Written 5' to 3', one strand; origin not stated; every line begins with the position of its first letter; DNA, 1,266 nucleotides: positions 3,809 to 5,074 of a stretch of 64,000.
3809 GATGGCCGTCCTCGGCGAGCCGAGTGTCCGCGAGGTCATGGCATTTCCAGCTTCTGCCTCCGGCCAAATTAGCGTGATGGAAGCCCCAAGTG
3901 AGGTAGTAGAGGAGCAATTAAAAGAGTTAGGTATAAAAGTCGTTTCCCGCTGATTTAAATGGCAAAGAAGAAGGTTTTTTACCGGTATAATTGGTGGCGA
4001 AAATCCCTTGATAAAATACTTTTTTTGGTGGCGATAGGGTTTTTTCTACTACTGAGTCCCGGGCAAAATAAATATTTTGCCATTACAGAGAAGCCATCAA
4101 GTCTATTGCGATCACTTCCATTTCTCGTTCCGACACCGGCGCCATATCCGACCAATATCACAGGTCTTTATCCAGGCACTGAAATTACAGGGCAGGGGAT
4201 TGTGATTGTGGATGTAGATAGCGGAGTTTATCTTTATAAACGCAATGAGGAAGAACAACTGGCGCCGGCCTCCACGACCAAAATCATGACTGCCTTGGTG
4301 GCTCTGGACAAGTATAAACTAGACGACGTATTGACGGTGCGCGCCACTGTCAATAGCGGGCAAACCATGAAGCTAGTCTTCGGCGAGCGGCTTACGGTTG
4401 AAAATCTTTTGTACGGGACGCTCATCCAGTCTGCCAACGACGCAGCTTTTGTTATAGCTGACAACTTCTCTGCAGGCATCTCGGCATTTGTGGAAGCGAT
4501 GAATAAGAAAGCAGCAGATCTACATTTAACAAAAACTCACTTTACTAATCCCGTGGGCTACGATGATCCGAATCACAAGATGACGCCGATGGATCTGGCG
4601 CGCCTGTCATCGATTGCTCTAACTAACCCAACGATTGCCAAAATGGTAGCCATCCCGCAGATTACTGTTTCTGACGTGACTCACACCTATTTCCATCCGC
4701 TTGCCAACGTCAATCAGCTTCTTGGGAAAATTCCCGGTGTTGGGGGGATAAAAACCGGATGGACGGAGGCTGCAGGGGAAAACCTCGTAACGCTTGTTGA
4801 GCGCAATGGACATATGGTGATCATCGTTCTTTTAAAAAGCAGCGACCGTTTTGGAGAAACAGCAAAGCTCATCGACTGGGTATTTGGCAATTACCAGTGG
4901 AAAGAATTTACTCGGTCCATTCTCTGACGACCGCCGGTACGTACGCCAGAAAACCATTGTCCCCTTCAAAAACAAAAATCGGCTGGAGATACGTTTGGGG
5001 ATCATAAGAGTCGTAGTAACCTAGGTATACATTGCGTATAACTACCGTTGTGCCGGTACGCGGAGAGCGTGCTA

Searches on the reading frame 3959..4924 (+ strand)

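Call 60: search_protein_families(library=ncbifam, proteins=[window:3959-4924:+], max_evalue=0.000001)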
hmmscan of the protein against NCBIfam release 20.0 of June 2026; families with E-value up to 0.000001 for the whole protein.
window:3959-4924:+ (322 aa): 7 families
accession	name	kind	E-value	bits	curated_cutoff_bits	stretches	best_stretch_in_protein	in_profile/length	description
NF008668.0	PRK11669.1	equivalog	3.8e-30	105.1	294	1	74-300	39-269/316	D-alanyl-D-alanine endopeptidase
NF008489.0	PRK11397.1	equivalog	7.3e-29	100.7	610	1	75-312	34-283/389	serine-type D-Ala-D-Ala carboxypeptidase DacD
NF007445.0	PRK10001.1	equivalog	7.4e-25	87.5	765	1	76-312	37-285/400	serine-type D-Ala-D-Ala carboxypeptidase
NF038258.2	PBP4_Staph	exception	1.2e-22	80.2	500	1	79-294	42-279/366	penicillin-binding protein PBP4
NF000471.1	vanY_of_D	exception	7.9e-22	78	625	1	76-306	97-349/354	transpeptidase-like D-Ala-D-Ala carboxypeptidase VanY-D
NF008059.0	PRK10793.1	equivalog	4.6e-20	71.7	694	1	66-310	33-290/403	D-alanyl-D-alanine carboxypeptidase DacA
NF038273.1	strep_PBP3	exception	3.1e-19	69.3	490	1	76-316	26-296/407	D-alanyl-D-alanine carboxypeptidase PBP3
